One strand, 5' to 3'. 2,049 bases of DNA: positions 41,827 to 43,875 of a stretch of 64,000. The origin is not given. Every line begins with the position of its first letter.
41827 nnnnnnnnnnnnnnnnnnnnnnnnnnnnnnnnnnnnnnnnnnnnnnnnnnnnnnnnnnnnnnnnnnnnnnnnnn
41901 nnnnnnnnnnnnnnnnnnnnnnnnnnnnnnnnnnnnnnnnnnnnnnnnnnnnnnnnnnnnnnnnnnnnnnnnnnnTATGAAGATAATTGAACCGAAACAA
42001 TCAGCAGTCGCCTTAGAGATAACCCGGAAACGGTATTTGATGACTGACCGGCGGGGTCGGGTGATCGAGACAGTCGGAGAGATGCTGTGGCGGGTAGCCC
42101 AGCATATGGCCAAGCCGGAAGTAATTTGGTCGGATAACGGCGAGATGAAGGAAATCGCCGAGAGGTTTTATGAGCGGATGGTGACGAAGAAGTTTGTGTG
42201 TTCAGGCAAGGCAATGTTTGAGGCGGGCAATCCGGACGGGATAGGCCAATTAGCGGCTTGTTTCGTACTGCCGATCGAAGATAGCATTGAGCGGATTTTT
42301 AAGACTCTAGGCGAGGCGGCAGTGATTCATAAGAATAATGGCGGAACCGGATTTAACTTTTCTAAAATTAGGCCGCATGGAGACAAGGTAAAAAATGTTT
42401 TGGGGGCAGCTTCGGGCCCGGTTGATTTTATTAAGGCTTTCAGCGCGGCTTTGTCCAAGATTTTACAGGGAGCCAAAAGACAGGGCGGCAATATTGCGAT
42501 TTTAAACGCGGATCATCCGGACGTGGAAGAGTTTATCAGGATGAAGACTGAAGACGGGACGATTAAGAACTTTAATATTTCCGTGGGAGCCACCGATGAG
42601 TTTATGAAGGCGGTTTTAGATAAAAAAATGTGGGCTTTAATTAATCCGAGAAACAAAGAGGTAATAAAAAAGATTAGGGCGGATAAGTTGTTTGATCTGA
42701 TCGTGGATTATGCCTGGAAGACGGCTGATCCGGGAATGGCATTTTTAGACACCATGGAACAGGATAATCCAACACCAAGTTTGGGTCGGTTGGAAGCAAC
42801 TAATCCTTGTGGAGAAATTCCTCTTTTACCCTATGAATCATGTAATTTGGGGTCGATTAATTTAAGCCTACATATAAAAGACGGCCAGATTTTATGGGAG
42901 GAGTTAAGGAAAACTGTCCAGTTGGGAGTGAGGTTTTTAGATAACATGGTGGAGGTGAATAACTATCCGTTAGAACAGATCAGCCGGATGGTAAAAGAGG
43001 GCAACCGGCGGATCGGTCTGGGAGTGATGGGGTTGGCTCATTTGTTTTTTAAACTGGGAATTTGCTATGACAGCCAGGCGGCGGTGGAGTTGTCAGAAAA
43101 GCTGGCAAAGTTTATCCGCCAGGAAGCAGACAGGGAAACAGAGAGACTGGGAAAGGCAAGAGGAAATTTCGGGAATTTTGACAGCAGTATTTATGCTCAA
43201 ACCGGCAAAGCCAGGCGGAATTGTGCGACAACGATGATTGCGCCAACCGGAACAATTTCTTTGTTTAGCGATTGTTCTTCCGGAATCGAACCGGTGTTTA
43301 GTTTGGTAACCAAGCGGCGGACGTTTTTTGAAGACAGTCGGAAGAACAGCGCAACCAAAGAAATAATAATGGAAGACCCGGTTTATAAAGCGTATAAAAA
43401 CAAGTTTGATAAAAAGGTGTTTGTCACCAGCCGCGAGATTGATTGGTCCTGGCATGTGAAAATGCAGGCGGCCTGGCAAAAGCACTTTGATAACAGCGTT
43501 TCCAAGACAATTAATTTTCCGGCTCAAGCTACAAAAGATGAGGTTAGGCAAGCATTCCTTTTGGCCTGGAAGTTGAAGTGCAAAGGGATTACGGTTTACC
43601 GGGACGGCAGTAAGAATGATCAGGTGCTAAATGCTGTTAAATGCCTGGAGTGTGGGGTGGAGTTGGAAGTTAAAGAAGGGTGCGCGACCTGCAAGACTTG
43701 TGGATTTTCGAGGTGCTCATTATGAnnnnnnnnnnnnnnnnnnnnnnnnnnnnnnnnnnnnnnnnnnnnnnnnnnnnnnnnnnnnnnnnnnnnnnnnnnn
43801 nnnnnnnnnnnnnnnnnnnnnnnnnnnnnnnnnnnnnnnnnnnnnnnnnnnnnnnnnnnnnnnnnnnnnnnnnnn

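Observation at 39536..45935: nrdR autoregulated by two phased NrdR boxes, with three tandem class II (B12-dependent) RNR paralogs in one tightly coupled operon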

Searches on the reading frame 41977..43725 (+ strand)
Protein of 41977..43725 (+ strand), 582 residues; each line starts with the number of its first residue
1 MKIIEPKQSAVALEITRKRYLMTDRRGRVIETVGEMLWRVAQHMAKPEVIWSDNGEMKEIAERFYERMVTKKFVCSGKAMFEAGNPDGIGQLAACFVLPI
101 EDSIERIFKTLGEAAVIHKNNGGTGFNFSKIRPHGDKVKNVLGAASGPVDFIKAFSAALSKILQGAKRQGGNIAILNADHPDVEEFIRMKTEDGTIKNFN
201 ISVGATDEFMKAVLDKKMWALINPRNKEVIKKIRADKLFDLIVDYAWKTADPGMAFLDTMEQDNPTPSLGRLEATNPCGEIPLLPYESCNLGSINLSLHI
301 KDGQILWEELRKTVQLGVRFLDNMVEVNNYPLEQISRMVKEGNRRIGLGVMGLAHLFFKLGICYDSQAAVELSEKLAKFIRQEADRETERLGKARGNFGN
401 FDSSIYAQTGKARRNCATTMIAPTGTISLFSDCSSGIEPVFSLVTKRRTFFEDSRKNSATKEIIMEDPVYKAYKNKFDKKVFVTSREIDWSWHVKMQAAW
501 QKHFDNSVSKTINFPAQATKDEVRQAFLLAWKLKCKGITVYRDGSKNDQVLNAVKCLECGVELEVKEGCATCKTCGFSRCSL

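Call 3: search_protein_families(library=pfam, proteins=[window:41977-43725:+], max_evalue=0.01)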
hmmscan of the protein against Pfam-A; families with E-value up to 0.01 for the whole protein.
window:41977-43725:+ (582 aa): 2 families
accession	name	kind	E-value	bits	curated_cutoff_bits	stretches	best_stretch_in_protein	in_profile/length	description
PF02867.20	Ribonuc_red_lgC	-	9e-115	384.7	23.9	2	93-409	1-347/523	Ribonucleotide reductase, barrel domain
PF00317.26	Ribonuc_red_lgN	-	1.9e-15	57.1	28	1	9-87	4-76/77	Ribonucleotide reductase, all-alpha domain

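Call 4: search_protein_families(library=ncbifam, proteins=[window:41977-43725:+], max_evalue=0.001)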
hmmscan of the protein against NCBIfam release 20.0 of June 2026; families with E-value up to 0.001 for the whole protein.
window:41977-43725:+ (582 aa): 21 families
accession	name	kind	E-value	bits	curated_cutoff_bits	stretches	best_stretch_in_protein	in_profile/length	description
NF006417.0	PRK08665.1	equivalog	6.7e-215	715.7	961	2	8-553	12-575/759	vitamin B12-dependent ribonucleotide reductase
TIGR02504.1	NrdJ_Z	equivalog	4.2e-178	593.7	399.95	1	13-551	2-606/606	adenosylcobalamin-dependent ribonucleoside-diphosphate reductase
NF005010.0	PRK06406.1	subfamily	1.2e-177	592.6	1125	1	54-554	213-728/771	vitamin B12-dependent ribonucleotide reductase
NF006207.0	PRK08332.1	equivalog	1.9e-91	307.2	2400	4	124-278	701-860/1684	vitamin B12-dependent ribonucleotide reductase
TIGR02506.1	NrdE_NrdA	equivalog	5.3e-87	292.7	341.05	3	17-228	8-219/616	ribonucleoside-diphosphate reductase subunit alpha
NF005122.0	PRK06556.1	equivalog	9.4e-86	288.4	859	4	197-402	286-491/960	vitamin B12-dependent ribonucleotide reductase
NF005401.0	PRK06948.1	subfamily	3.7e-76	257.1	906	1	34-553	34-592/604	ribonucleotide reductase-like protein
NF005991.0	PRK08115.1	equivalog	7.4e-72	242.6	854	3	229-414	429-616/858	vitamin B12-dependent ribonucleotide reductase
NF006577.0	PRK09102.1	equivalog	8.3e-70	235.7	620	1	30-574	41-602/604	ribonucleoside-diphosphate reductase subunit alpha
NF005736.0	PRK07562.1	equivalog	8.9e-67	225.6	1737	4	197-403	395-602/1222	vitamin B12-dependent ribonucleotide reductase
NF005544.0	PRK07207.1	equivalog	7e-58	196.2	965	2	228-408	538-722/965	ribonucleoside-diphosphate reductase subunit alpha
NF005101.0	PRK06539.1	equivalog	8.8e-56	189.4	988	2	229-408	392-574/822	ribonucleoside-diphosphate reductase subunit alpha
NF009029.0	PRK12365.1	equivalog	1e-50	172.7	1350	2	229-406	622-802/1046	ribonucleoside-diphosphate reductase subunit alpha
NF005483.0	PRK07088.1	equivalog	3.4e-48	164.4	1214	3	13-240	163-388/764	ribonucleoside-diphosphate reductase subunit alpha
NF009028.0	PRK12364.1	equivalog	3.9e-47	160.8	1377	3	12-231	240-458/842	ribonucleoside-diphosphate reductase subunit alpha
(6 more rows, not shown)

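Call 7: find_encoding_contigs(protein=window:41977-43725:+, flank=10000, max_places=6)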
Protein window:41977-43725:+ (582 aa): no gene with exactly this product is on record in the collection.

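Call 15: find_homologous_proteins(query=window:41977-43725:+, max_evalue=1e-50)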
Query window:41977-43725:+ (582 aa): 7999 proteins with E <= 1e-50 among 8000 candidates; the best 120 are listed.
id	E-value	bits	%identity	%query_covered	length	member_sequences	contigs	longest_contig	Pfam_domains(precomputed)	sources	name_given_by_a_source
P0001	0.0e+0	1098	79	100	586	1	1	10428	PF02867.21,PF00317.27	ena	-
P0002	0.0e+0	1080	79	100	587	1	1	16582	PF02867.21,PF00317.27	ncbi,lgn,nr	ncbi:MAG: adenosylcobalamin-dependent ribonucleoside-diphosphate reductase [Patescibacteria group ba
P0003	0.0e+0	1067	78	100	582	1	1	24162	PF02867.21,PF00317.27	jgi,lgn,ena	jgi:ribonucleoside-diphosphate reductase alpha chain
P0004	0.0e+0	1060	79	100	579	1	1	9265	PF02867.21,PF00317.27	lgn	-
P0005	0.0e+0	1059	78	100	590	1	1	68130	PF02867.21,PF00317.27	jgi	jgi:ribonucleoside-diphosphate reductase alpha chain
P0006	0.0e+0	1056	79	96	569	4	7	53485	PF02867.21,PF00317.27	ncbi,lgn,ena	-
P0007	0.0e+0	1053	79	100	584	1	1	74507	PF02867.21,PF00317.27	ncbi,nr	ncbi:MAG: adenosylcobalamin-dependent ribonucleoside-diphosphate reductase [Candidatus Beckwithbacte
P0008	0.0e+0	1052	61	68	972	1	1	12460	PF02867.21,PF00317.27,PF14528.12,PF14890.12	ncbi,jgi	jgi:ribonucleoside-diphosphate reductase alpha chain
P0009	0.0e+0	1050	79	96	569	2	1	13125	PF02867.21,PF00317.27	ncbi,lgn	-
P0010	0.0e+0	1047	63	68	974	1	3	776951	PF02867.21,PF00317.27,PF14528.12,PF14890.12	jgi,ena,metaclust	metaclust:\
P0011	0.0e+0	1042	76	100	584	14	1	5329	PF02867.21,PF00317.27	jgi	-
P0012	0.0e+0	1041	77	100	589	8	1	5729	PF02867.21,PF00317.27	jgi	-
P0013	0.0e+0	1039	77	100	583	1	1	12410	PF02867.21,PF00317.27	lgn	-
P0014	0.0e+0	1039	76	100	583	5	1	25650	PF02867.21,PF00317.27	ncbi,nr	ncbi:MAG: adenosylcobalamin-dependent ribonucleoside-diphosphate reductase [Patescibacteria group ba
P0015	0.0e+0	1038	84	48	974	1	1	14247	PF02867.21,PF00317.27,PF14528.12,PF14890.12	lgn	-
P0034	2.3e-283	959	70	100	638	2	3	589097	PF02867.21,PF00317.27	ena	-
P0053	1.7e-249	847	60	100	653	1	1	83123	PF02867.21,PF00317.27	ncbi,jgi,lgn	ncbi:MAG: adenosylcobalamin-dependent ribonucleoside-diphosphate reductase [Patescibacteria group ba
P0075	1.9e-246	837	58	100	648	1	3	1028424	PF02867.21,PF00317.27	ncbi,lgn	-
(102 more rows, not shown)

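Call 16: find_encoding_contigs(protein=P0007, flank=10000, max_places=2)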
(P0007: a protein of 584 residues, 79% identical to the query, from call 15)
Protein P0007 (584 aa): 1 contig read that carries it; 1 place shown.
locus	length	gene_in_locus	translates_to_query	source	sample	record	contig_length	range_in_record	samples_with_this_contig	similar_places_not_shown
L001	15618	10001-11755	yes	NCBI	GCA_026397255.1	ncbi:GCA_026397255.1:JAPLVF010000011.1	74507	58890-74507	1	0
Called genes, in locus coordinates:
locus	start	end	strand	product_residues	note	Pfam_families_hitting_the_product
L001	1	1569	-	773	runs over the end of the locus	PF00912:Transgly, PF00905:Transpeptidase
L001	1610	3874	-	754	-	PF00912:Transgly, PF00905:Transpeptidase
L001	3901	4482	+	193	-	PF13189:Cytidylate_kin2, PF13238:AAA_18, PF13207:AAA_17 (weak)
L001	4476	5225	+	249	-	PF18915:DUF5667, PF14478:DUF4430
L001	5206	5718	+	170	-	PF20221:DUF6580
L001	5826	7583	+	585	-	-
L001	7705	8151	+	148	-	PF22811:Zn_ribbon_NrdR, PF03477:ATP-cone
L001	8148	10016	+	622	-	PF00317:Ribonuc_red_lgN, PF02867:Ribonuc_red_lgC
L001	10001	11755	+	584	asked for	PF00317:Ribonuc_red_lgN, PF02867:Ribonuc_red_lgC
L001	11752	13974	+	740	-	PF03477:ATP-cone, PF00317:Ribonuc_red_lgN, PF02867:Ribonuc_red_lgC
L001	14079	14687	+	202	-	PF02545:Maf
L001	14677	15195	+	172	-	PF02572:CobA_CobO_BtuR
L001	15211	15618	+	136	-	?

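Call 17: find_encoding_contigs(protein=P0005, flank=10000, max_places=2)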
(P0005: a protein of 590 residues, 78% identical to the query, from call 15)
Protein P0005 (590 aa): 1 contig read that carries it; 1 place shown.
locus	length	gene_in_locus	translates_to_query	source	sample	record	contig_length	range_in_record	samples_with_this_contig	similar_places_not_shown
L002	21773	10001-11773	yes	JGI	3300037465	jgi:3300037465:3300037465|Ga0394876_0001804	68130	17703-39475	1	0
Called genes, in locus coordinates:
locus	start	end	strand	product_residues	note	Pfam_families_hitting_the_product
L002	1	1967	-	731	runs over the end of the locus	PF00912:Transgly, PF00905:Transpeptidase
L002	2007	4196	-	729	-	PF00912:Transgly, PF00905:Transpeptidase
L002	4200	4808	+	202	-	PF13189:Cytidylate_kin2, PF13238:AAA_18, PF13207:AAA_17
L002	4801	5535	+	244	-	PF18915:DUF5667, PF14478:DUF4430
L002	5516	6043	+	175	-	PF20221:DUF6580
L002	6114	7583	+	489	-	-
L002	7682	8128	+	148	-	PF22811:Zn_ribbon_NrdR, PF03477:ATP-cone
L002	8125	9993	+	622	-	PF00317:Ribonuc_red_lgN, PF02867:Ribonuc_red_lgC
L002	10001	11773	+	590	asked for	PF00317:Ribonuc_red_lgN, PF02867:Ribonuc_red_lgC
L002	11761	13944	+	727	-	PF03477:ATP-cone, PF00317:Ribonuc_red_lgN, PF02867:Ribonuc_red_lgC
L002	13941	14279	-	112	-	-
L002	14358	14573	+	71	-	PF13412:HTH_24 (weak), PF08279:HTH_11 (weak), PF13338:AbiEi_4 (weak), PF12802:MarR_2 (weak)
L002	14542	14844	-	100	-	-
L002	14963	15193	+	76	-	-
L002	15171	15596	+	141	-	PF01850:PIN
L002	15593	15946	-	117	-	-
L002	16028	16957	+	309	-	PF00156:Pribosyltran (weak)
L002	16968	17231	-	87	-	-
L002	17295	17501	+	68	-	-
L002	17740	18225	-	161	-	-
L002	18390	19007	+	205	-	PF02545:Maf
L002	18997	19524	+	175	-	PF02572:CobA_CobO_BtuR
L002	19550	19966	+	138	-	-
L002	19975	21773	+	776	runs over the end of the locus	PF26449:DUF8128, PF10412:TrwB_AAD_bind (faint)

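Call 18: find_related_loci(query=window:41977-43725:+, collection=genome_contigs, flank=10000)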
Query window:41977-43725:+ (582 aa) in genome_contigs; peptide patterns used: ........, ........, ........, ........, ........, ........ (x = any residue, [..] = any of these).
599 stretches matched a pattern (row limit reached: there are more); 591 encode a relative of the query (tblastn E <= 1e-3); the best 80 are kept; 80 distinct loci.
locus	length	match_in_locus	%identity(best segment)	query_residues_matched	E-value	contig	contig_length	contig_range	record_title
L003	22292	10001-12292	45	4-580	9e-159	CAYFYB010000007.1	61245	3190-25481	MAG TPA_asm: uncultured Methanomassiliicoccales archaeon isolate ERP108616_co2_1 genome assembly, contig: NODE_454_lengt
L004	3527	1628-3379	43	12-580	3e-156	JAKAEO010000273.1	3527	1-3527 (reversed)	MAG: Myxococcales bacterium isolate WY1.bin30 NODE_51715_length_3527_cov_2.250000, whole genome shotgun sequence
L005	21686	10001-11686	44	12-551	7e-150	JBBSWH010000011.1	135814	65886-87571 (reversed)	MAG: Nanoarchaeota archaeon isolate H52-bin084_1 H52_bin084_1_000000000011, whole genome shotgun sequence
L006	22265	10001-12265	44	12-581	2e-144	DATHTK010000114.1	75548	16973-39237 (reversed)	MAG TPA_asm: Rubrobacteraceae bacterium isolate SMAG_U16075 k141_383231, whole genome shotgun sequence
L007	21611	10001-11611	45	12-558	2e-142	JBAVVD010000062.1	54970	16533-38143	MAG: Candidatus Aminicenantales bacterium isolate MFD01647_ilm_asm_bin15 k127_71853, whole genome shotgun sequence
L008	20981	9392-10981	45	12-551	2e-142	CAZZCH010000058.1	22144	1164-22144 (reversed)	MAG TPA_asm: uncultured Eubacteriales bacterium isolate SRP178699_co1_153 genome assembly, contig: NODE_2760_length_2214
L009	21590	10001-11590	45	12-551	5e-142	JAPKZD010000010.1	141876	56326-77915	MAG: Candidatus Aminicenantes bacterium isolate LacPavin_0419_WC70L_MAG_62_11 LacPavin_0419_WC70L_scaffold_108710, whole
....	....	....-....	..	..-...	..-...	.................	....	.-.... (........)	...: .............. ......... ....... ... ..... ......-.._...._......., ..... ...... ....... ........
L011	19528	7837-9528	44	12-556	4e-143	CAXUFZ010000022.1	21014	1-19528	MAG TPA_asm: uncultured Rubrobacteraceae bacterium isolate public_SRR14722327_metawrap_bin.1 genome assembly, contig: pu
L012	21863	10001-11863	40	12-551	3e-130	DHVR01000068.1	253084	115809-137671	MAG TPA_asm: Leptolinea sp. UBA5203 UBA5203_contig_3326, whole genome shotgun sequence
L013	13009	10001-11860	40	12-551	1e-128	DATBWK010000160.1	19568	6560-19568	MAG TPA_asm: Bellilinea sp. isolate SMAG_U7539 k141_1000404, whole genome shotgun sequence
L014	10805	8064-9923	39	12-551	9e-129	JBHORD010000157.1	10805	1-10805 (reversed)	MAG: Anaerolineales bacterium isolate A0_6 coassembly_Bk141_77523, whole genome shotgun sequence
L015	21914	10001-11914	39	12-567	8e-128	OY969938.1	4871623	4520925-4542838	MAG: uncultured Chloroflexia bacterium isolate MFD02416.bin.c.1 genome assembly, chromosome: 1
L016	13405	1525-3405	39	12-558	4e-128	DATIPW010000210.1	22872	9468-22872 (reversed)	MAG TPA_asm: Anaerolineales bacterium isolate SMAG_U15861 k141_390367, whole genome shotgun sequence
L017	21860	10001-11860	39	12-551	3e-127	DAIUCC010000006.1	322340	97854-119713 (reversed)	MAG TPA_asm: Anaerolineales bacterium isolate CTOTU7665 NODE_44_length_322340_cov_12.501792, whole genome shotgun sequen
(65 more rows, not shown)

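Call 19: find_encoding_contigs(protein=P0034, flank=10000, max_places=1)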
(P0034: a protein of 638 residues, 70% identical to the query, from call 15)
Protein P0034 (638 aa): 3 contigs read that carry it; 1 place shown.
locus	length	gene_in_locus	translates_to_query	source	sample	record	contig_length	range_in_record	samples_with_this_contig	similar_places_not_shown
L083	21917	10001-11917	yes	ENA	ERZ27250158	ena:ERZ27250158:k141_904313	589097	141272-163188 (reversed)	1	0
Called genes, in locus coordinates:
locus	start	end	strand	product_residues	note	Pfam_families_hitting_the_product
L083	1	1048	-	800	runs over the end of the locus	PF00912:Transgly, PF00905:Transpeptidase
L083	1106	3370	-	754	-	PF00912:Transgly, PF00905:Transpeptidase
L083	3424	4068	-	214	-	PF01797:Y1_Tnp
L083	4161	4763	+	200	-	PF13238:AAA_18, PF13189:Cytidylate_kin2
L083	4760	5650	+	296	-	PF18915:DUF5667, PF14478:DUF4430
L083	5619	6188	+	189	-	PF20221:DUF6580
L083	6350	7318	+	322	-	-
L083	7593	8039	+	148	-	PF22811:Zn_ribbon_NrdR, PF03477:ATP-cone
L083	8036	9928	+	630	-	PF00317:Ribonuc_red_lgN, PF02867:Ribonuc_red_lgC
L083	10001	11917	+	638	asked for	PF00317:Ribonuc_red_lgN, PF02867:Ribonuc_red_lgC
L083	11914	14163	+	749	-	PF03477:ATP-cone, PF00317:Ribonuc_red_lgN, PF02867:Ribonuc_red_lgC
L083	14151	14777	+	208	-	PF02545:Maf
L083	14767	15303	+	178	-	PF02572:CobA_CobO_BtuR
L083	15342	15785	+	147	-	-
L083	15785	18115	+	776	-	PF26449:DUF8128, PF10412:TrwB_AAD_bind (faint), PF12696:TraG-D_C (weak)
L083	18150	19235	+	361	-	PF22168:DIP2311-like_C (faint), PF02661:Fic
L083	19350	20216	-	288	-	PF13102:Phage_int_SAM_5 (weak), PF22919:ATP-synt_VA_C (faint), PF02899:Phage_int_SAM_1, PF13495:Phage_int_SAM_4 (weak), PF00589:Phage_integrase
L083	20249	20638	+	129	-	PF04977:DivIC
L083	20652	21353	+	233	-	PF13189:Cytidylate_kin2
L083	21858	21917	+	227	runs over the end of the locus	-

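Call 20: find_encoding_contigs(protein=P0053, flank=10000, max_places=1)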
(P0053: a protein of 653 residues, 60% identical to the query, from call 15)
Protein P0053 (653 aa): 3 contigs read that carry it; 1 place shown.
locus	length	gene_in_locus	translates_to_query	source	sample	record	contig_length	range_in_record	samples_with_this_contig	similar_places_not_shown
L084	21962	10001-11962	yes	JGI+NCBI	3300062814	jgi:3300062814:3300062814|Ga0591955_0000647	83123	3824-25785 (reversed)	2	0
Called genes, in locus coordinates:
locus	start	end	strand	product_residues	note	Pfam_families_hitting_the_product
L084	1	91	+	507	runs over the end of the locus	PF01676:Metalloenzyme, PF06415:iPGM_N, PF01663:Phosphodiest (weak)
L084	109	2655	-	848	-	PF00912:Transgly, PF00905:Transpeptidase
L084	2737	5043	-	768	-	PF00912:Transgly, PF00905:Transpeptidase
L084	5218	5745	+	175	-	-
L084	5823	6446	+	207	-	PF13189:Cytidylate_kin2, PF13238:AAA_18, PF13207:AAA_17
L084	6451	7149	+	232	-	PF18915:DUF5667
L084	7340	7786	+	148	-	PF22811:Zn_ribbon_NrdR, PF03477:ATP-cone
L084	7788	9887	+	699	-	PF00317:Ribonuc_red_lgN, PF02867:Ribonuc_red_lgC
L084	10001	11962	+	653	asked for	PF00317:Ribonuc_red_lgN, PF02867:Ribonuc_red_lgC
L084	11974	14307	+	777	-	PF03477:ATP-cone, PF00317:Ribonuc_red_lgN, PF02867:Ribonuc_red_lgC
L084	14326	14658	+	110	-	-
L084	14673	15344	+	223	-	PF02545:Maf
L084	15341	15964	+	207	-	PF02572:CobA_CobO_BtuR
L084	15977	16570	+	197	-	-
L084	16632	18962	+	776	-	PF26449:DUF8128, PF10412:TrwB_AAD_bind (weak), PF12696:TraG-D_C (weak)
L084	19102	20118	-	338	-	-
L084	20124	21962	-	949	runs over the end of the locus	PF01551:Peptidase_M23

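Call 21: find_encoding_contigs(protein=P0075, flank=10000, max_places=1)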
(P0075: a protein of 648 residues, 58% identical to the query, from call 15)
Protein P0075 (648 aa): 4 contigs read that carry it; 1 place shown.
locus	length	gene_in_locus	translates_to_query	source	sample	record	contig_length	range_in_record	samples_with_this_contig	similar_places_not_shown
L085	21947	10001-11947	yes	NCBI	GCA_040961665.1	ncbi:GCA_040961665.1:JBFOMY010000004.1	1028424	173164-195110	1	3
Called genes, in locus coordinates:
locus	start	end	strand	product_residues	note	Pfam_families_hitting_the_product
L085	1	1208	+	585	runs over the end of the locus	-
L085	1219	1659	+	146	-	PF01668:SmpB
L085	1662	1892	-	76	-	-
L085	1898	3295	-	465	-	PF01229:Glyco_hydro_39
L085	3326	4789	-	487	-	-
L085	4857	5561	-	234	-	PF00702:Hydrolase, PF13419:HAD_2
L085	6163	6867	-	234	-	PF18912:DZR_2, PF00156:Pribosyltran (weak)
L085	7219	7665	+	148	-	PF22811:Zn_ribbon_NrdR, PF03477:ATP-cone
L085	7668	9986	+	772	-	PF00317:Ribonuc_red_lgN, PF02867:Ribonuc_red_lgC, PF12637:TSCPD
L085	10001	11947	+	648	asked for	PF00317:Ribonuc_red_lgN, PF02867:Ribonuc_red_lgC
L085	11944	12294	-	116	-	-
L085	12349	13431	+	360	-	PF02661:Fic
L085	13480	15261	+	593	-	PF04675:DNA_ligase_A_N, PF01068:DNA_ligase_A_M, PF04679:DNA_ligase_A_C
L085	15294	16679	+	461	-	PF27218:MJ0043_C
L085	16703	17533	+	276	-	-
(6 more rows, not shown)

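Call 51: list_cluster_members(proteins=[P0121, P0241, window:41977-43725:+, window:39624-40070:+, window:37910-39493:+])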
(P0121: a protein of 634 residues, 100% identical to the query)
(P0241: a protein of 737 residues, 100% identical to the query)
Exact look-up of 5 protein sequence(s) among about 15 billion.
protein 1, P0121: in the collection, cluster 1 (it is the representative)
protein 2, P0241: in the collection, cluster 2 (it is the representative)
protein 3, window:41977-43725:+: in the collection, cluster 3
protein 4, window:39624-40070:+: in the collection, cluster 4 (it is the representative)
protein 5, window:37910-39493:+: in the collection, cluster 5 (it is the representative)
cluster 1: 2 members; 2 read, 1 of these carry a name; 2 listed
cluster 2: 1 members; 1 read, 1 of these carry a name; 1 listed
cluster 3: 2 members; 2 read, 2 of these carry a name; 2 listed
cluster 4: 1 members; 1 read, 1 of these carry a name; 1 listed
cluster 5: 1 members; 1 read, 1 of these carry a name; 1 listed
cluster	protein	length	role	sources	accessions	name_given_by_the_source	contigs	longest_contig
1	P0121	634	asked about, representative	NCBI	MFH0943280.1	MAG: adenosylcobalamin-dependent ribonucleoside-diphosphate reductase [Candidatus ...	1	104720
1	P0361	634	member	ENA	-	-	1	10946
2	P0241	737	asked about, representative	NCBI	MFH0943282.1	MAG: adenosylcobalamin-dependent ribonucleoside-diphosphate reductase [Candidatus ...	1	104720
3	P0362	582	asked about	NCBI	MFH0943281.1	MAG: adenosylcobalamin-dependent ribonucleoside-diphosphate reductase [Candidatus ...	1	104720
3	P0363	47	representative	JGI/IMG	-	orotidine-5'-phosphate decarboxylase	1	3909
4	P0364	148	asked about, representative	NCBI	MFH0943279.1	MAG: transcriptional regulator NrdR [Candidatus Beckwithbacteria bacterium]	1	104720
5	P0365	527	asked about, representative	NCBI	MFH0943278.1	MAG: hypothetical protein V1810_03830 [Candidatus Beckwithbacteria bacterium]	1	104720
